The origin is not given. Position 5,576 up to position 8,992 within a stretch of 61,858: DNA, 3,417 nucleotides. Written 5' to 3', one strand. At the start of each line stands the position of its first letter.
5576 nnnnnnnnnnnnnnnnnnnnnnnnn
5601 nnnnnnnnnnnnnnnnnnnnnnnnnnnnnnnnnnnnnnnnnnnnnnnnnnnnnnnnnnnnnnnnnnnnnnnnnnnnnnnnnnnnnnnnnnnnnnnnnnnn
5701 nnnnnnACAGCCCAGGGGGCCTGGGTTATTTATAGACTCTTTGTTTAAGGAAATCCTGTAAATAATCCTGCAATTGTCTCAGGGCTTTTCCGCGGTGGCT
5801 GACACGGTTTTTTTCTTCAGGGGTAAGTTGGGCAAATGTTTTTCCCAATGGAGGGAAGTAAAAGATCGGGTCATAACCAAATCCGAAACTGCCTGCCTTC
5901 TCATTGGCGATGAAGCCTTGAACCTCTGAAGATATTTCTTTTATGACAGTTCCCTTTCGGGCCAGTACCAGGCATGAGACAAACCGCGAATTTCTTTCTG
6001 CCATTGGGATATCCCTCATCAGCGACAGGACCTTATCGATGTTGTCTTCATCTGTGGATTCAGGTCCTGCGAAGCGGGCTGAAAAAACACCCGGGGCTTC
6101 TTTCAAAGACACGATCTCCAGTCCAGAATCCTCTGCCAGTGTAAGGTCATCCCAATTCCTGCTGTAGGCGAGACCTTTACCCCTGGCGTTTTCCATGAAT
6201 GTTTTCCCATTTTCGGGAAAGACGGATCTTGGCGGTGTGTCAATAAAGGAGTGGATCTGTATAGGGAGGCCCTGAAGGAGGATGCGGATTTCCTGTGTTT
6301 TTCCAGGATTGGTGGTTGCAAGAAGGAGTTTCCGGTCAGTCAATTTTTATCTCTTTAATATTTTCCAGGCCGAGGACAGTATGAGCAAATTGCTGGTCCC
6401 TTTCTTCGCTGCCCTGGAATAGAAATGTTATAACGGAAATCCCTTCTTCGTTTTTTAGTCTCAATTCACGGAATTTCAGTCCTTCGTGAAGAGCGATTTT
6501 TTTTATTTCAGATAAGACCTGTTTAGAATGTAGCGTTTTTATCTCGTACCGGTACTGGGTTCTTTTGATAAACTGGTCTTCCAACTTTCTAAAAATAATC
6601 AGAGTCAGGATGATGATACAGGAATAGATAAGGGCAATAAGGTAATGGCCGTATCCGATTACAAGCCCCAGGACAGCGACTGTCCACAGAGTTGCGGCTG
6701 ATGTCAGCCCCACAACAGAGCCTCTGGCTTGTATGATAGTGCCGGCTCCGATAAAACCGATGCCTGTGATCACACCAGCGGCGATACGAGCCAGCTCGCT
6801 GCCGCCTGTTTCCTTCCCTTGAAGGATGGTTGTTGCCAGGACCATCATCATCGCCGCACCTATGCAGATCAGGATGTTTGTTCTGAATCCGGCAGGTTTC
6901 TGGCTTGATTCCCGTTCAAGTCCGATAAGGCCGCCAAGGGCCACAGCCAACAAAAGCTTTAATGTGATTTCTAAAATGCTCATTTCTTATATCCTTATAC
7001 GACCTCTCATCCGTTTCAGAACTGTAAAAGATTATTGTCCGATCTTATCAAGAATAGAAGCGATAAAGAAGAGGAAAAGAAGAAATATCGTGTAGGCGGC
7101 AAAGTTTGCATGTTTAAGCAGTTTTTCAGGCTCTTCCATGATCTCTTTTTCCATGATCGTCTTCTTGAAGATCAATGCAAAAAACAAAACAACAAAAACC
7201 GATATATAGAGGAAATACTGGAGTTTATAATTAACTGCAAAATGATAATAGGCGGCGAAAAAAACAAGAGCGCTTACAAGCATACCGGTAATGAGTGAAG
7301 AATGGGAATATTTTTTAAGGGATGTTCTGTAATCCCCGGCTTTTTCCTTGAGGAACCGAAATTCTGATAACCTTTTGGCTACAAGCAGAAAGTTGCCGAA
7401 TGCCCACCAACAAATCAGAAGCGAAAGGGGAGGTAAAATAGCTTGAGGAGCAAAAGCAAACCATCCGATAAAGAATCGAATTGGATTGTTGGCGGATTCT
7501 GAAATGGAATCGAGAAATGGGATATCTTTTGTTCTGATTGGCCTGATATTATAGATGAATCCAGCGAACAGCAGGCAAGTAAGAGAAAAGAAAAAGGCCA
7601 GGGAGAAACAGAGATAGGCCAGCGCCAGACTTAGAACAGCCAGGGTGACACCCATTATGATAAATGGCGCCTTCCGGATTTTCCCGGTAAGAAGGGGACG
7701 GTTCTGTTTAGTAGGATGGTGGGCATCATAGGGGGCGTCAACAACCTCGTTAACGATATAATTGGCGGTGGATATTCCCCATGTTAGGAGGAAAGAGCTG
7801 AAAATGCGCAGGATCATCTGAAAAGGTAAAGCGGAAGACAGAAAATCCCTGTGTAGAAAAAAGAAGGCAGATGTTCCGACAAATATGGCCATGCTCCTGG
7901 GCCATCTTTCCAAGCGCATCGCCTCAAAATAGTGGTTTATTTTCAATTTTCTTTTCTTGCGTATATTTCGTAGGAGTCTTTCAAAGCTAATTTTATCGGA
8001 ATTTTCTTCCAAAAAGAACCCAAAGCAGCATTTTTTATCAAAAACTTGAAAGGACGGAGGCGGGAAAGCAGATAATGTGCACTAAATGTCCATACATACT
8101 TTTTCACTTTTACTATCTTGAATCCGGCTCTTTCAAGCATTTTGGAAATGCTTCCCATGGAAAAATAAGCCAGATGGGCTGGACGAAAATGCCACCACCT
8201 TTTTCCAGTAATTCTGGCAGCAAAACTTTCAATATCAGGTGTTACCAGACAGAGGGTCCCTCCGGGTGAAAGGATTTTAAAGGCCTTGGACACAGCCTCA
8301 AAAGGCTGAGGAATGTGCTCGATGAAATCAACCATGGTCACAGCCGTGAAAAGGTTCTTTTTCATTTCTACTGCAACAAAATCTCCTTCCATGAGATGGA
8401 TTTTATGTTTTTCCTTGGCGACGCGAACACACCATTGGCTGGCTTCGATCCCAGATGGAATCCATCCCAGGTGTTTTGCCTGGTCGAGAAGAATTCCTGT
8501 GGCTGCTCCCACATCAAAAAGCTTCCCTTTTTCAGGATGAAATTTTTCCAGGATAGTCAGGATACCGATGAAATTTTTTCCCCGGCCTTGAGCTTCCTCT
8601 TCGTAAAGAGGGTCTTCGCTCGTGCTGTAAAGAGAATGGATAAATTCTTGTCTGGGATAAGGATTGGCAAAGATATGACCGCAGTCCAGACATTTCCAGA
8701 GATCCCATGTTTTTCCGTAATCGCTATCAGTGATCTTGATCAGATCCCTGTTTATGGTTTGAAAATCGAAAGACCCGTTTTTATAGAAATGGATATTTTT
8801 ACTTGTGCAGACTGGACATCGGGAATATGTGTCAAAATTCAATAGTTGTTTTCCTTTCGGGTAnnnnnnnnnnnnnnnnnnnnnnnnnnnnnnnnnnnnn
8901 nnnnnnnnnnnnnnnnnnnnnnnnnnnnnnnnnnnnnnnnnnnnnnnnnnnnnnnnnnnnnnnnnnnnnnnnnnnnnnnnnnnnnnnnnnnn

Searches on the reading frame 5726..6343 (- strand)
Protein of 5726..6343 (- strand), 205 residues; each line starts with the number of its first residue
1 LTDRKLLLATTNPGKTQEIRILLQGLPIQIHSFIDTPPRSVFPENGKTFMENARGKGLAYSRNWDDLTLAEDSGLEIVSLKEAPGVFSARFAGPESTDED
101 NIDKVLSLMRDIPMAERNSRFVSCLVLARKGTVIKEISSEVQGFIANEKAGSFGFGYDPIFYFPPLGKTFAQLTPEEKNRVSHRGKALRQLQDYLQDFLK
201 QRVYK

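Call 64: search_protein_families(library=pfam, proteins=[window:5726-6343:-], max_evalue=0.00001)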
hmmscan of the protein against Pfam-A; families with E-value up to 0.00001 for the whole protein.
window:5726-6343:- (205 aa): 1 family
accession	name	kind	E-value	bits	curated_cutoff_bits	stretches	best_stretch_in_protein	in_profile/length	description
PF01725.21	Ham1p_like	-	1.6e-52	178.5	22.5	1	6-193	1-185/186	Ham1 family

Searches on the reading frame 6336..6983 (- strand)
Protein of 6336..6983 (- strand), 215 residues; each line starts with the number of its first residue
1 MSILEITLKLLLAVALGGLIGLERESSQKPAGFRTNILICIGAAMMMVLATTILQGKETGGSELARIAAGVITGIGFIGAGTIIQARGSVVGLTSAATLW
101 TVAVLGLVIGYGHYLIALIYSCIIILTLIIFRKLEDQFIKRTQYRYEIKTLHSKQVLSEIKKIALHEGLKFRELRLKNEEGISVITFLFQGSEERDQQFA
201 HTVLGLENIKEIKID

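Call 64: search_protein_families(library=pfam, proteins=[window:6336-6983:-], max_evalue=0.00001)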
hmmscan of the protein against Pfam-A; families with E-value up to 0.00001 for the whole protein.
window:6336-6983:- (215 aa): 1 family
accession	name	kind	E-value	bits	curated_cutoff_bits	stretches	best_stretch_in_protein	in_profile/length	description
PF02308.21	MgtC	-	5.3e-38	130.5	31.4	1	10-136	1-120/121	MgtC family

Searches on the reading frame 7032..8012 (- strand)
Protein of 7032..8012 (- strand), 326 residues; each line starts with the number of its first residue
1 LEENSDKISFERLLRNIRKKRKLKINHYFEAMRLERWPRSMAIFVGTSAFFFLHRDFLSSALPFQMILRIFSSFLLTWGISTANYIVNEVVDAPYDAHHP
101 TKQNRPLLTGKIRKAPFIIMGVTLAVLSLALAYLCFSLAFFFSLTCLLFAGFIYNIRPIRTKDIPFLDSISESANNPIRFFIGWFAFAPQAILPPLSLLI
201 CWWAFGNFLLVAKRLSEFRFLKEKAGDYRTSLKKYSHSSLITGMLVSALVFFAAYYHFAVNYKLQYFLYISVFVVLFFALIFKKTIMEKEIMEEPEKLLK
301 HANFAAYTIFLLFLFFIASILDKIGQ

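Call 64: search_protein_families(library=pfam, proteins=[window:7032-8012:-], max_evalue=0.00001)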
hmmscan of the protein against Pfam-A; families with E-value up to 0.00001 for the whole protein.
window:7032-8012:- (326 aa): 1 family
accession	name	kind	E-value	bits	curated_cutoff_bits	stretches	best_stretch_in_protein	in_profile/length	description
PF01040.23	UbiA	-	8.7e-24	84.6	34.2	1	68-282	20-229/250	UbiA prenyltransferase family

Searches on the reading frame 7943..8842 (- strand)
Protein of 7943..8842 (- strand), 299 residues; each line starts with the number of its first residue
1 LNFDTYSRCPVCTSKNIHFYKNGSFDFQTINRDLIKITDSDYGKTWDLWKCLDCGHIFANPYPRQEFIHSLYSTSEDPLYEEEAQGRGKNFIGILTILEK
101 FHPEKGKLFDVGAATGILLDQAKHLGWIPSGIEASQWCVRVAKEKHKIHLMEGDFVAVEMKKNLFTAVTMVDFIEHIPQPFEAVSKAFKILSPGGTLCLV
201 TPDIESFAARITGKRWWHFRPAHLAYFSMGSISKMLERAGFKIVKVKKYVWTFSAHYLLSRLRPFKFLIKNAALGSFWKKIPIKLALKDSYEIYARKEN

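Call 64: search_protein_families(library=pfam, proteins=[window:7943-8842:-], max_evalue=0.00001)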
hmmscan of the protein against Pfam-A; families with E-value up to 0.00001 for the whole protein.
window:7943-8842:- (299 aa): 3 families
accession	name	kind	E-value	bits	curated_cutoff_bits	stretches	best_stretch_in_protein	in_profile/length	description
PF13489.12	Methyltransf_23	-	1.4e-21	77.3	27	1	95-245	14-163/164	Methyltransferase domain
PF08241.18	Methyltransf_11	-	6.8e-09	36.7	21.2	1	110-198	2-94/95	Methyltransferase domain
PF13649.12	Methyltransf_25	-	3.2e-07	31.4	27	1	110-195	3-97/97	Methyltransferase domain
